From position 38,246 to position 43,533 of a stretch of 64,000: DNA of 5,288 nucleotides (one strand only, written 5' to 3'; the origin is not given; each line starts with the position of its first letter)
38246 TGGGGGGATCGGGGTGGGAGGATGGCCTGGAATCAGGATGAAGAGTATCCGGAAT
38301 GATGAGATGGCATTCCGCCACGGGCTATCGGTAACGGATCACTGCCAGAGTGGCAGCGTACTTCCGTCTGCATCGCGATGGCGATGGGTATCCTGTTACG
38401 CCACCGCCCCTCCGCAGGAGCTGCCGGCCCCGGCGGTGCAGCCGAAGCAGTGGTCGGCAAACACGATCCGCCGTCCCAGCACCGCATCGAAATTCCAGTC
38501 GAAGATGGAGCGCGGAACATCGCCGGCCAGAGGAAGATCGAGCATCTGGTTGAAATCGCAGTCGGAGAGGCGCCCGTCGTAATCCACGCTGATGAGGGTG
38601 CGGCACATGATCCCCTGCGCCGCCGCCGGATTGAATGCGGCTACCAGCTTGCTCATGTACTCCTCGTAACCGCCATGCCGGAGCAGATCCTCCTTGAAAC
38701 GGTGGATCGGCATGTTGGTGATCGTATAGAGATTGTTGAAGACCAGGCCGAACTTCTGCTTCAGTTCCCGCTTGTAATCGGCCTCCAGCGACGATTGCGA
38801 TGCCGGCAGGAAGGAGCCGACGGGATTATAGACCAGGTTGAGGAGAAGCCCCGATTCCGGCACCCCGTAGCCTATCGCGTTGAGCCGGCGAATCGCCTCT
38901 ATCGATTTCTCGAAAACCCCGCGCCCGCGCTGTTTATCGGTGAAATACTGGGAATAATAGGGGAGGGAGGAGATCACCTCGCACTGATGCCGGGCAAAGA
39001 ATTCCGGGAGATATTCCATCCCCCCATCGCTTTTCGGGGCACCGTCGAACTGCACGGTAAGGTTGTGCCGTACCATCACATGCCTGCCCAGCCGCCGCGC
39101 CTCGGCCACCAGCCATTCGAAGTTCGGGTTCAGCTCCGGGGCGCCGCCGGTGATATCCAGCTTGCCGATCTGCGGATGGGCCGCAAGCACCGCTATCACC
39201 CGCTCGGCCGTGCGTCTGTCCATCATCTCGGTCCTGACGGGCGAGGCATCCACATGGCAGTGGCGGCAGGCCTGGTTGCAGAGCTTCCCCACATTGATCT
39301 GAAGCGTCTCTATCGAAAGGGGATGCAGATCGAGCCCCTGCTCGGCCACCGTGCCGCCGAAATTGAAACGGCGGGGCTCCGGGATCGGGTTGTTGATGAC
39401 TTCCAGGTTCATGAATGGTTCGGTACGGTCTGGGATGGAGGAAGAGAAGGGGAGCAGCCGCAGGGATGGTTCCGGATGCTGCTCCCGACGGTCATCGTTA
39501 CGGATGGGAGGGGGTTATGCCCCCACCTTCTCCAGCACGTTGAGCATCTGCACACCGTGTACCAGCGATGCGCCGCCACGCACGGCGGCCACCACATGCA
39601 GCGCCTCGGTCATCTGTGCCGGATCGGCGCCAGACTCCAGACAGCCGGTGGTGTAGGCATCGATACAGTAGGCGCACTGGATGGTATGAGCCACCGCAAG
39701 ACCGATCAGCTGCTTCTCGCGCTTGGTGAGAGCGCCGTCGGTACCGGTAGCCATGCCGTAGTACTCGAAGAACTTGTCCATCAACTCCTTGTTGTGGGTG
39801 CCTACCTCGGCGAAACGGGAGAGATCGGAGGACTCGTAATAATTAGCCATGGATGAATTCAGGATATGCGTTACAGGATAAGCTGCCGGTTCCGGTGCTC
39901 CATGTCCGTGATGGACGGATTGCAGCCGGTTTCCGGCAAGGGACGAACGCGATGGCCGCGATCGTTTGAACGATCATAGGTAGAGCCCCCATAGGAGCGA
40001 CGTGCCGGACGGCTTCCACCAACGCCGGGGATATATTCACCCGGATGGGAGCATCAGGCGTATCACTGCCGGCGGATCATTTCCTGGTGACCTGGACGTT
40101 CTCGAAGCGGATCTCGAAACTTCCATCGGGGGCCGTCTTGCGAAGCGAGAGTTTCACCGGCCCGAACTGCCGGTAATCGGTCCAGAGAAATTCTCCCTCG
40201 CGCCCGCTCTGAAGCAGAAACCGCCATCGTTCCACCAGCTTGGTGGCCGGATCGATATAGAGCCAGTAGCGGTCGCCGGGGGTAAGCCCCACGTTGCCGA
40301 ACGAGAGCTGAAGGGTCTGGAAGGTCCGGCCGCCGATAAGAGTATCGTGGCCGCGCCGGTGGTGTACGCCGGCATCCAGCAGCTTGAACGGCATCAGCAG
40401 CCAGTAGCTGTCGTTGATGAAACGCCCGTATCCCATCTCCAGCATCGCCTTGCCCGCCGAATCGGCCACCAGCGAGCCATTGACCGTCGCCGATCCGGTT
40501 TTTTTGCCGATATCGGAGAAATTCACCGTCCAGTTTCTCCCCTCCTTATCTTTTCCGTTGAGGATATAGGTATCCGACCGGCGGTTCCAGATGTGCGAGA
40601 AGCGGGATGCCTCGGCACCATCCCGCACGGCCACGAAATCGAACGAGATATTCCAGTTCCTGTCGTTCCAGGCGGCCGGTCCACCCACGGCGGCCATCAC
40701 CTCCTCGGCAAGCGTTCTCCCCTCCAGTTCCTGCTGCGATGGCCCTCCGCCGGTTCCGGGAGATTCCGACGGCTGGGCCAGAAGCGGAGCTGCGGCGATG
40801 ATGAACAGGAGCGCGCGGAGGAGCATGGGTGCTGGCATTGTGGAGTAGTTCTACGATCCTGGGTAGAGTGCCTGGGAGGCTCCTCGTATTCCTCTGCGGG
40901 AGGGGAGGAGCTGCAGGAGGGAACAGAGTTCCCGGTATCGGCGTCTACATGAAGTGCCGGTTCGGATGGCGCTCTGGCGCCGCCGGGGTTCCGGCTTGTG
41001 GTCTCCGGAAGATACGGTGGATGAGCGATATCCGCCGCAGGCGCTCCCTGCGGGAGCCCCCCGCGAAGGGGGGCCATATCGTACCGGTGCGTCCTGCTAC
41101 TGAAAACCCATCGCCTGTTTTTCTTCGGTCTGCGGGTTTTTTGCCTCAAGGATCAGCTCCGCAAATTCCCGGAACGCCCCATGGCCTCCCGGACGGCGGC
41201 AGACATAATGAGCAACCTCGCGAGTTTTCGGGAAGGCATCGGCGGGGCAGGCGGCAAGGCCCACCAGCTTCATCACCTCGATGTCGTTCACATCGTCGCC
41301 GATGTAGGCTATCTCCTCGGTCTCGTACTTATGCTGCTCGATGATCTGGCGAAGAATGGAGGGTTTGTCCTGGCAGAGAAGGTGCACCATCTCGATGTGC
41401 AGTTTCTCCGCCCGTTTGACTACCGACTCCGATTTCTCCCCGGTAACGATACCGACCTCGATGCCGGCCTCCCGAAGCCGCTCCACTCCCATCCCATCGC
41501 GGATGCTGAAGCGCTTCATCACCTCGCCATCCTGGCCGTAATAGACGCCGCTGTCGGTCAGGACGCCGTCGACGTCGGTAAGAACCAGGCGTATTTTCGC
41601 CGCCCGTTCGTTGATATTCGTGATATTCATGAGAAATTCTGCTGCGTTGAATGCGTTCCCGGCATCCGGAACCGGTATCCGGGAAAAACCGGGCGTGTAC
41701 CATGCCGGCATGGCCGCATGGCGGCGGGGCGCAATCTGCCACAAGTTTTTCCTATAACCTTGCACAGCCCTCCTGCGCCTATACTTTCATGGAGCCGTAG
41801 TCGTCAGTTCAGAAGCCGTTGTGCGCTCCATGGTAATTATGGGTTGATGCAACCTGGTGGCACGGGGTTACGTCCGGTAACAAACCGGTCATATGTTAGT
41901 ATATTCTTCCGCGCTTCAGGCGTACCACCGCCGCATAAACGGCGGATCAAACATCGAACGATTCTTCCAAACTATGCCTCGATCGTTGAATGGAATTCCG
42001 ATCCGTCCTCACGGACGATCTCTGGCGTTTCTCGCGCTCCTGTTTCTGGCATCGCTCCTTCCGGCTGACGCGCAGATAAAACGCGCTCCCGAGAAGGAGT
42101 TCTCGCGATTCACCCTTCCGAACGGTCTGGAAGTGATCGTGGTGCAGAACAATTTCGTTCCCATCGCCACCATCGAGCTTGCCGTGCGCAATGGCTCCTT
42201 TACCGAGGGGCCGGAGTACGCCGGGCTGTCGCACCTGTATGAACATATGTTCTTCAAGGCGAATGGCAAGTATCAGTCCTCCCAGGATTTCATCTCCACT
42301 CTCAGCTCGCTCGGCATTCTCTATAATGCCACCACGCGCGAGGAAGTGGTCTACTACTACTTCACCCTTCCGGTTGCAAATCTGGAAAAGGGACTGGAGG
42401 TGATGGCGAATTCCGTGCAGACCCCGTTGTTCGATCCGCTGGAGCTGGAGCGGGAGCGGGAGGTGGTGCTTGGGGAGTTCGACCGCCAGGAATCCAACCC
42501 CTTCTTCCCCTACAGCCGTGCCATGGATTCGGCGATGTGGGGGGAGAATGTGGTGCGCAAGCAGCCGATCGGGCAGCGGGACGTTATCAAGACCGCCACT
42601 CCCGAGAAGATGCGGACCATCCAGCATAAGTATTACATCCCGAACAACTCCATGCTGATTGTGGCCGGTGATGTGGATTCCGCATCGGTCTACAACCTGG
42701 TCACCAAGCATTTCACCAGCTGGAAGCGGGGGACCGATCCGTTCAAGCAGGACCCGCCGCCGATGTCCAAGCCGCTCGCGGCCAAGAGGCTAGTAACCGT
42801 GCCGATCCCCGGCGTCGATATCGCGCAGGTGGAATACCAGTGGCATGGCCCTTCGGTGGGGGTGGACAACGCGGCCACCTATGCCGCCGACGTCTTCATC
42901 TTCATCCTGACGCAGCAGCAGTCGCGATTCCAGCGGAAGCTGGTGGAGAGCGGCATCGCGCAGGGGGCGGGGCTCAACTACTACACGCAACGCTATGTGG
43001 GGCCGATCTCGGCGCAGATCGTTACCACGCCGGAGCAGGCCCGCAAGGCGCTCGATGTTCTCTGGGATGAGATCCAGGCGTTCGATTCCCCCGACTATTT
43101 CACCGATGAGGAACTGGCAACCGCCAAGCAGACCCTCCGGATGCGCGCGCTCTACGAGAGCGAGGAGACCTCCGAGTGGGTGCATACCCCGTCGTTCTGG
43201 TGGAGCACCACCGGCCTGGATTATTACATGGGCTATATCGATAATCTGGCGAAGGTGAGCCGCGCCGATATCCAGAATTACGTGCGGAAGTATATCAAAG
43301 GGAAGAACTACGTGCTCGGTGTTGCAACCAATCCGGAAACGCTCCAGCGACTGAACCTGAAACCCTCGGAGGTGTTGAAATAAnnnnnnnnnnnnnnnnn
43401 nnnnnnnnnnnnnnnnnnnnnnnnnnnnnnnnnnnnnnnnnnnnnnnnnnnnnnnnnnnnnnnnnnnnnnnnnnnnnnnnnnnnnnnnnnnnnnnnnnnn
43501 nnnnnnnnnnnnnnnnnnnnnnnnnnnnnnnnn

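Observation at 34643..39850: Pocket combining an ArsI-type C-As lyase, a PDZ-7TM-GAF-PP2C phosphatase, an ArsS-family radical SAM protein and its AhpD-like partner, without arsM/arsR/efflux genes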

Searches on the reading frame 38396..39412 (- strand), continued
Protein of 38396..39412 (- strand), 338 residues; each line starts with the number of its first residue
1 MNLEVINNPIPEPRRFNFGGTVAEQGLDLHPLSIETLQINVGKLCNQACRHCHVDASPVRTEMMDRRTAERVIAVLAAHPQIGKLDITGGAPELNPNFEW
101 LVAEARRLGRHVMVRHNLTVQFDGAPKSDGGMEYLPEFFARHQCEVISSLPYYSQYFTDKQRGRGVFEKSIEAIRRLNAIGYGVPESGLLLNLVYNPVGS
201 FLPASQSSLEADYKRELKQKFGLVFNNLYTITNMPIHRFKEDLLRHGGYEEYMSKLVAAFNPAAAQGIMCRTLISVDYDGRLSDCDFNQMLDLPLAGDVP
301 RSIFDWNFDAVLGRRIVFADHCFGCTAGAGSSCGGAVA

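Call 35: search_protein_families(library=ncbifam, proteins=[L031:4594-5322:-, L020:8746-9930:+, L003:8759-9451:+, L003:11068-11889:-, L006:11276-12697:-, L072:3072-4595:+], max_evalue=0.0001)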
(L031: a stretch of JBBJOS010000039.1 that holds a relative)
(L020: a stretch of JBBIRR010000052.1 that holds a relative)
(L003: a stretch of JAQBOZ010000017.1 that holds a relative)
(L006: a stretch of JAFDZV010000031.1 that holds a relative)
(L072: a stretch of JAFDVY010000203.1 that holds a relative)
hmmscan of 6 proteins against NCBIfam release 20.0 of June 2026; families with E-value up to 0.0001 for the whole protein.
L031:4594-5322:- (242 aa): 2 families
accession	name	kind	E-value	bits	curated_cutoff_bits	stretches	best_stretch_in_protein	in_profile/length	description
TIGR04282.1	glyco_like_cofC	hypoth_equivalog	2.6e-50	170.9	134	1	15-204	1-189/189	TIGR04282 family arsenosugar biosynthesis glycosyltransferase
TIGR03552.1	F420_cofC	equivalog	1.3e-15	57.6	105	1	24-209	9-189/196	2-phospho-L-lactate guanylyltransferase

L020:8746-9930:+ (394 aa): 21 families
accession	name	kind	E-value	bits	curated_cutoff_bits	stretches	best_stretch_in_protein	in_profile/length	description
NF040538.1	methyl_ArsM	equivalog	1.3e-110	369.9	500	1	31-320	26-317/356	arsinothricin biosynthesis methyltransferase ArsM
NF008823.0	PRK11873.1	subfamily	7.1e-56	189.7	263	2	172-266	142-234/272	arsenite methyltransferase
NF038099.1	AsSugarArsM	exception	3.3e-37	128.3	400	2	171-329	129-296/321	arsenosugar biosynthesis arsenite methyltransferase ArsM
NF041537.1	ArsM_AhpD_UU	exception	7.2e-36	123.7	510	2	135-279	105-247/345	arsenite methyltransferase/AhpD domain selenoprotein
NF041536.1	ArsM_DUF2284_UU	exception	1.8e-30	105.7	575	2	36-154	44-160/459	arsenite methyltransferase/DUF2284 domain selenoprotein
NF047649.1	MTase_UXPK_star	exception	2.4e-28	99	460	2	37-133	46-140/283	methyltransferase/UXPK-star double selenoprotein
NF040539.1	AST_met_ArsM_2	exception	1.5e-18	67.6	240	1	173-262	125-212/262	putative arsinothricin biosynthesis methyltransferase ArsM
NF045667.1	MTase_DVU1556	equivalog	1.3e-16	60.8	155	1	167-256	75-161/213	DVU_1556 family methyltransferase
NF001244.0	PRK00216.1-5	equivalog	6.9e-13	48.4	216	1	66-140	48-119/236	bifunctional demethylmenaquinone methyltransferase/2-methoxy-6-polyprenyl-1,4-benzoquinol methylase UbiE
NF043040.1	corrin_prot_MT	hypoth_equivalog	8.4e-13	48.2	180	2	62-113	37-85/216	corrinoid protein-associated methyltransferase CpaM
NF052510.1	methyltran_MpqE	exception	2e-11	43.7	335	1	65-166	45-144/234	methyl-plastoquinone biosynthesis methyltransferase MpqE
TIGR01934.1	MenG_MenH_UbiE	subfamily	4.9e-09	35.8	158.35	1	65-136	38-103/223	ubiquinone/menaquinone biosynthesis methyltransferase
NF001240.0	PRK00216.1-1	equivalog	2.4e-08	33.3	378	1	64-109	61-106/251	bifunctional demethylmenaquinone methyltransferase/2-methoxy-6-polyprenyl-1,4-benzoquinol methylase UbiE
NF001556.0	PRK00377.1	equivalog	2.1e-07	30.9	238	1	64-143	38-115/198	cobalt-precorrin-6Y C(15)-methyltransferase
TIGR02752.1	MenG_heptapren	equivalog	4.9e-07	29.5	419.85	1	64-116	43-95/231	demethylmenaquinone methyltransferase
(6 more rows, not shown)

L003:8759-9451:+ (230 aa): 1 family
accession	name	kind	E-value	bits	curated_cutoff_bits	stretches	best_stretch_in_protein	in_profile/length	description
TIGR04282.1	glyco_like_cofC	hypoth_equivalog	1.3e-20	74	134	1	65-160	69-161/189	TIGR04282 family arsenosugar biosynthesis glycosyltransferase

L003:11068-11889:- (273 aa): 13 families
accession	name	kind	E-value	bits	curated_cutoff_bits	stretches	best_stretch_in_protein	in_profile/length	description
NF000358.1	sat2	exception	1.6e-13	50.9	360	1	178-265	75-165/174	streptothricin N-acetyltransferase Sat2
NF000487.1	stat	exception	6.1e-13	48.7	420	1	97-260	26-178/189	streptothricin N-acetyltransferase STAT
NF000359.1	sat3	exception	2.6e-12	47.2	360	1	183-266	92-178/180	streptothricin N-acetyltransferase Sat3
NF000360.1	sat4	exception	4.9e-09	36.5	380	1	185-265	95-177/180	streptothricin N-acetyltransferase Sat4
NF008212.0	PRK10975.1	equivalog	6.1e-08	32.8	219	1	193-246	170-223/232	dTDP-4-amino-4,6-dideoxy-D-galactose acyltransferase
TIGR01575.1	rimI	equivalog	6.6e-08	32.8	86.4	1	163-253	37-122/132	ribosomal protein S18-alanine N-acetyltransferase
NF000482.1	AAC_3_XI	exception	2.1e-06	27.6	300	1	185-243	74-132/148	aminoglycoside N-acetyltransferase AAC(3)-XI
NF000158.2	AAC_6p_Il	exception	2.7e-06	27.4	270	1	185-233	81-129/152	aminoglycoside N-acetyltransferase AAC(6')-Il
NF002959.0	PRK03624.1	equivalog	2.7e-06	27.1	124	1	190-241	76-127/147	GNAT family acetyltransferase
NF033130.1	AAC_6p_A48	exception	1.9e-05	24.5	300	1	166-244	57-134/147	AacA48 family aminoglycoside 6'-N-acetyltransferase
NF033374.6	AAC_6p_Id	exception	2.1e-05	24.6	320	1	185-242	75-132/149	aminoglycoside N-acetyltransferase AAC(6')-Id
NF043067.1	AAC_6p_group_E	equivalog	2.5e-05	24.2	140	1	189-240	73-124/140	aminoglycoside 6'-N-acetyltransferase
TIGR02382.1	wecD_rffC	equivalog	3.7e-05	23.4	195.1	1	193-245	130-182/191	dTDP-4-amino-4,6-dideoxy-D-galactose acyltransferase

L006:11276-12697:- (473 aa): 12 families
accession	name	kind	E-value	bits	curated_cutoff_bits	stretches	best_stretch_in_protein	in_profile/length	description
NF006771.0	PRK09290.1-5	subfamily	3.5e-12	45.5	399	1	274-356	59-140/413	allantoate amidohydrolase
NF045908.1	AminopepLapALeg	equivalog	1e-09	37.7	600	1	283-374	199-291/396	aminopeptidase LapA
TIGR01879.1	hydantase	subfamily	1.6e-09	37.2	204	1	274-347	53-124/401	hydantoinase/carbamoylase family amidase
NF006768.0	PRK09290.1-1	equivalog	3.2e-09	36.1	532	1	275-353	60-136/411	allantoate deiminase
NF058540.1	Ncarbamyl_ErtE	equivalog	1.6e-08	33.6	520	1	273-354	61-141/418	N-carbamyl-l-glutamate amidohydrolase ErtE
NF006770.0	PRK09290.1-4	equivalog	2.4e-07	29.9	372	1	283-357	65-138/403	allantoate amidohydrolase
TIGR03176.1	AllC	equivalog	3e-07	29.5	597.75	1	274-371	55-153/406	allantoate deiminase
NF009531.0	PRK12893.1-5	equivalog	6.6e-07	28.1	486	1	274-355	61-141/421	Zn-dependent hydrolase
NF009527.0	PRK12891.1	subfamily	4.9e-06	25.8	461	1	265-352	56-140/426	Zn-dependent hydrolase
NF006773.0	PRK09290.2-2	equivalog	3.5e-05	22.8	584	1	275-347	68-139/419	allantoate amidohydrolase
NF006775.0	PRK09290.2-5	equivalog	4.5e-05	22.3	479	1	274-354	64-143/419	allantoate amidohydrolase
NF006769.0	PRK09290.1-3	subfamily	4.6e-05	22.3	452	1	276-348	67-137/417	allantoate amidohydrolase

L072:3072-4595:+ (507 aa): 44 families (the best 25 are shown)
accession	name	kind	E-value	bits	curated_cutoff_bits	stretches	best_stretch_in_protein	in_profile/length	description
NF004991.0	PRK06370.1-3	subfamily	3.4e-215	715.4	620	1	8-506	7-507/509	FAD-containing oxidoreductase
TIGR02053.1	MerA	equivalog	4.3e-113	378.8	454.45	1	37-484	1-451/465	mercury(II) reductase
TIGR01350.1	lipoamide_DH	equivalog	1e-108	364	408.8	1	37-487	2-455/461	dihydrolipoyl dehydrogenase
NF004992.0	PRK06370.1-4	equivalog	4.6e-93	312.1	629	1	36-479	4-448/459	FAD-containing oxidoreductase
NF004947.0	PRK06292.2-5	equivalog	2.2e-86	290.7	592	1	36-485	3-457/474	dihydrolipoyl dehydrogenase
NF004939.0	PRK06292.1-1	equivalog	2.9e-76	257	435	1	37-482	6-454/476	dihydrolipoyl dehydrogenase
NF010311.1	PRK13748.1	subfamily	3.8e-76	257.1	600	1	29-484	90-546/560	mercury(II) reductase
NF005884.0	PRK07846.1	equivalog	3.1e-75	253.5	501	1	36-477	3-442/454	mycothione reductase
NF005883.0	PRK07845.1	equivalog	2e-74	251.3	479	1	38-484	4-457/466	NAD(P)H-quinone dehydrogenase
NF004943.0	PRK06292.2-1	equivalog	3e-74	250.5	432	1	37-483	4-452/456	dihydrolipoyl dehydrogenase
NF004990.0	PRK06370.1-1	equivalog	1.1e-72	245.2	842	1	36-479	4-448/459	FAD-containing oxidoreductase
NF004776.0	PRK06116.1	equivalog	1.2e-72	245.3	480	1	36-477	4-444/450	glutathione-disulfide reductase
NF004946.0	PRK06292.2-4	subfamily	5.6e-71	239.7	634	1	36-489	3-473/487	dihydrolipoyl dehydrogenase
NF003585.0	PRK05249.1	equivalog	3.4e-70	237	465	1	36-483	6-454/464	Si-specific NAD(P)(+) transhydrogenase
NF004945.0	PRK06292.2-3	equivalog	3.7e-68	230.5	494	1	36-479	3-445/457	dihydrolipoyl dehydrogenase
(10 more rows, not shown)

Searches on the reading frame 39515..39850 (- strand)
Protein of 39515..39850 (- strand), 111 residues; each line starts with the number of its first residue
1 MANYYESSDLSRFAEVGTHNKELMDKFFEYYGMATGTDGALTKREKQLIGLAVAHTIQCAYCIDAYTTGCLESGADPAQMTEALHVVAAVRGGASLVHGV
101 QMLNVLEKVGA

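Call 3: search_protein_families(library=ncbifam, proteins=[window:39515-39850:-], max_evalue=0.01)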
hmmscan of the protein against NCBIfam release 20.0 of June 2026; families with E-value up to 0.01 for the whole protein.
window:39515-39850:- (111 aa): 7 families
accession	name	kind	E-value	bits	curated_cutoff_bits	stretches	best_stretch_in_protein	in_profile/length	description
TIGR04169.1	perox_w_seleSAM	hypoth_equivalog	3.1e-45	152.7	120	1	3-109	2-107/109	arsenosugar biosynthesis-associated peroxidase-like protein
TIGR00778.1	ahpD_dom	domain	1.6e-09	37.2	27.8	1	39-86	1-48/51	alkylhydroperoxidase AhpD family core domain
TIGR01926.1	peroxid_rel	subfamily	6.2e-05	22.9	81.8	1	13-71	32-91/178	peroxidase-related enzyme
NF045649.1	2X_seleno_MduS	exception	0.00014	21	380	1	19-89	230-299/338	methyltransferase domain-containing selenoprotein MduS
NF041537.1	ArsM_AhpD_UU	exception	0.00042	19.2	510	1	19-95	260-333/345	arsenite methyltransferase/AhpD domain selenoprotein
TIGR00777.1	ahpD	subfamily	0.00052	19.9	191.95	1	42-100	113-171/177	alkylhydroperoxidase, AhpD family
NF041047.1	GSU3128_fam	equivalog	0.0092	16.1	110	0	41-85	17-61/84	GSU3128 family (seleno)protein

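Call 4: search_protein_families(library=pfam, proteins=[window:39515-39850:-], max_evalue=0.01)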
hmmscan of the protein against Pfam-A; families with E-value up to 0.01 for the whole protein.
window:39515-39850:- (111 aa): 1 family
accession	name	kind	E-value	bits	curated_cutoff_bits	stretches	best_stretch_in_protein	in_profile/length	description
PF02627.25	CMD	-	2.6e-16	59.8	23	1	23-102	3-81/84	Carboxymuconolactone decarboxylase family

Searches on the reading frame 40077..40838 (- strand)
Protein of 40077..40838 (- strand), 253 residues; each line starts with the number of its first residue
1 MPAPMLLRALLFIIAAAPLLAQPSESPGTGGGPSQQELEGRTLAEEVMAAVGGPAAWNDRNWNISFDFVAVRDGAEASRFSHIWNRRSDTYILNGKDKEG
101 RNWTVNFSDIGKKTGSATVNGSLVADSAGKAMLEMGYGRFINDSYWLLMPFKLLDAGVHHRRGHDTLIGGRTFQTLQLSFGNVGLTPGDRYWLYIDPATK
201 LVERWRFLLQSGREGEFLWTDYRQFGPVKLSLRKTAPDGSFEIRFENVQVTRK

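Call 6: search_protein_families(library=pfam, proteins=[window:40077-40838:-], max_evalue=0.001)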
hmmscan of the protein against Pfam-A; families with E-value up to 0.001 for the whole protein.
window:40077-40838:- (253 aa): 0 families

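Call 35: search_protein_families(library=ncbifam, proteins=[window:40077-40838:-], max_evalue=0.0001)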
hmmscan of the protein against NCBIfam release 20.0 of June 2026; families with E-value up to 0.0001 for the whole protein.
window:40077-40838:- (253 aa): 0 families

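Call 58: predict_structure(protein=window:40077-40838:-)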
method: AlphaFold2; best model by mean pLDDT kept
length: 253 residues; sequences in the alignment: 1
mean_pLDDT: 39.4   pTM: 0.33
mean pLDDT of the five models: 39.4, 37.1, 36.6, 36.0, 35.5
residues with pLDDT >= 90: 0; 70-90: 1; 50-70: 36; < 50: 216
segments of 3 or more residues with pLDDT < 50: 7-23, 25-33, 35-38, 40-78, 110-120, 122-253
pLDDT, mean of each block of 10 residues (from residue 1): 45 42 40 45 36 33 44 46 57 62 60 45 38 34 30 26 23 33 37 35 34 33 34 39 39 28
secondary structure, 60 per line:
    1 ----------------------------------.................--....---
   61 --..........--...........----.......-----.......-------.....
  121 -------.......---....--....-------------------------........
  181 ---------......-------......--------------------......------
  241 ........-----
elements in order: H35-51 H54-57 E63-72 E75-85 E90-96 E102-108 E116-120 H128-134 E138-141 E144-147 E173-180 E190-195 E203-208 E229-234 E241-248

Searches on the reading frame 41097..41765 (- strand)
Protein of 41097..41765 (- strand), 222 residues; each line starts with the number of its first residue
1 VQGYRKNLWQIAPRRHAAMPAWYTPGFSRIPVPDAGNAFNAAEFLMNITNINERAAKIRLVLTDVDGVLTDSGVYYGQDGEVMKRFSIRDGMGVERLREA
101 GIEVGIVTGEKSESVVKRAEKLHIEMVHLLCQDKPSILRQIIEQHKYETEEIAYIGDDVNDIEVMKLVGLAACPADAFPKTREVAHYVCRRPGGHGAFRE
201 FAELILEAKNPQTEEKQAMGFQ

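Call 6: search_protein_families(library=pfam, proteins=[window:41097-41765:-], max_evalue=0.001)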
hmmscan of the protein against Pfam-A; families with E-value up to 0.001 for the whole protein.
window:41097-41765:- (222 aa): 3 families
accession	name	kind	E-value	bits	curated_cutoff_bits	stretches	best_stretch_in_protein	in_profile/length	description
PF00702.32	Hydrolase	-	1.9e-11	45.2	26.4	1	94-169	107-191/191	haloacid dehalogenase-like hydrolase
PF08282.18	Hydrolase_3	-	7.7e-10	39.4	20.9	1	133-190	187-244/255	haloacid dehalogenase-like hydrolase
PF13419.12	HAD_2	-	5.8e-07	30.2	23.8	1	94-169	88-172/178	Haloacid dehalogenase-like hydrolase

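Call 35: search_protein_families(library=ncbifam, proteins=[window:41097-41765:-], max_evalue=0.0001)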
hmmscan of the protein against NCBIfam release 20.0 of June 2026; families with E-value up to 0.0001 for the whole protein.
window:41097-41765:- (222 aa): 17 families
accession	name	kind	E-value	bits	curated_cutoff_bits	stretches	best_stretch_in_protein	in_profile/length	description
NF058599.1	KDN-9-PPhBT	equivalog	1.4e-48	164.9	180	1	58-207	2-151/152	3-deoxy-D-glycero-D-galacto-nonulopyranosonate 9-phosphatase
NF007019.0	PRK09484.1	equivalog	2.4e-46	157.7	208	1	49-215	16-182/187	3-deoxy-manno-octulosonate-8-phosphatase KdsC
TIGR01670.1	KdsC-phosphatas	subfamily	1.4e-44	151.7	106.95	1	58-210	1-153/154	3-deoxy-D-manno-octulosonate 8-phosphate phosphatase, YrbI family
TIGR02726.1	phenyl_P_delta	equivalog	4.7e-37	127.8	281.95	1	53-209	2-158/169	phenylphosphate carboxylase subunit delta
TIGR01662.1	HAD-SF-IIIA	subfamily_domain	1.2e-16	61.1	44.6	1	59-172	1-135/141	HAD-IIIA family hydrolase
NF002245.0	PRK01158.1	equivalog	4.2e-16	58.9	198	1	132-204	156-228/233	phosphoglycolate phosphatase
TIGR01487.1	Pglycolate_arch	equivalog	6.7e-12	45.7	122.75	1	84-198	92-212/215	phosphoglycolate phosphatase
TIGR00099.1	Cof-subfamily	subfamily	1.3e-10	41.3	137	1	134-191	189-246/256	Cof-type HAD-IIB family hydrolase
TIGR01484.1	HAD-SF-IIB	subfamily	8.2e-09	35.8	41.8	1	127-171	175-218/221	HAD-IIB family hydrolase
TIGR01525.1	ATPase-IB_hvy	subfamily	1.6e-06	27.3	346.25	1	93-166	395-468/560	heavy metal translocating P-type ATPase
TIGR01482.1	SPP-subfamily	subfamily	1.8e-06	27.7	107.15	1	138-204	154-220/225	sucrose-phosphate phosphatase subfamily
TIGR01494.1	ATPase_P-type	subfamily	2.5e-06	26.2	62.3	1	94-165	335-401/478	HAD-IC family P-type ATPase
TIGR01549.1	HAD-SF-IA-v1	subfamily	4.6e-06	27.1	23.3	0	100-166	75-146/149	HAD-IA family hydrolase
TIGR01488.1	HAD-SF-IB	subfamily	1e-05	25.6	45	0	127-168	136-177/177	HAD-IB family phosphatase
NF007806.0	PRK10513.1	equivalog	1.6e-05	24.5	273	1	121-191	185-254/270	sugar-phosphatase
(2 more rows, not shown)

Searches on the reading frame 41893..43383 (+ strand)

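Call 6: search_protein_families(library=pfam, proteins=[window:41893-43383:+], max_evalue=0.001)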
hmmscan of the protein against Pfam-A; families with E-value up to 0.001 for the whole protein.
window:41893-43383:+ (496 aa): 2 families
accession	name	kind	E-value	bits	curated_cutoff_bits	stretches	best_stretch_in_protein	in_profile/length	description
PF00675.25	Peptidase_M16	-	4.2e-28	98.6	22.3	1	82-215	2-135/149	Insulinase (Peptidase family M16)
PF05193.26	Peptidase_M16_C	-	1.1e-25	91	23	1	235-415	2-181/181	Peptidase M16 inactive domain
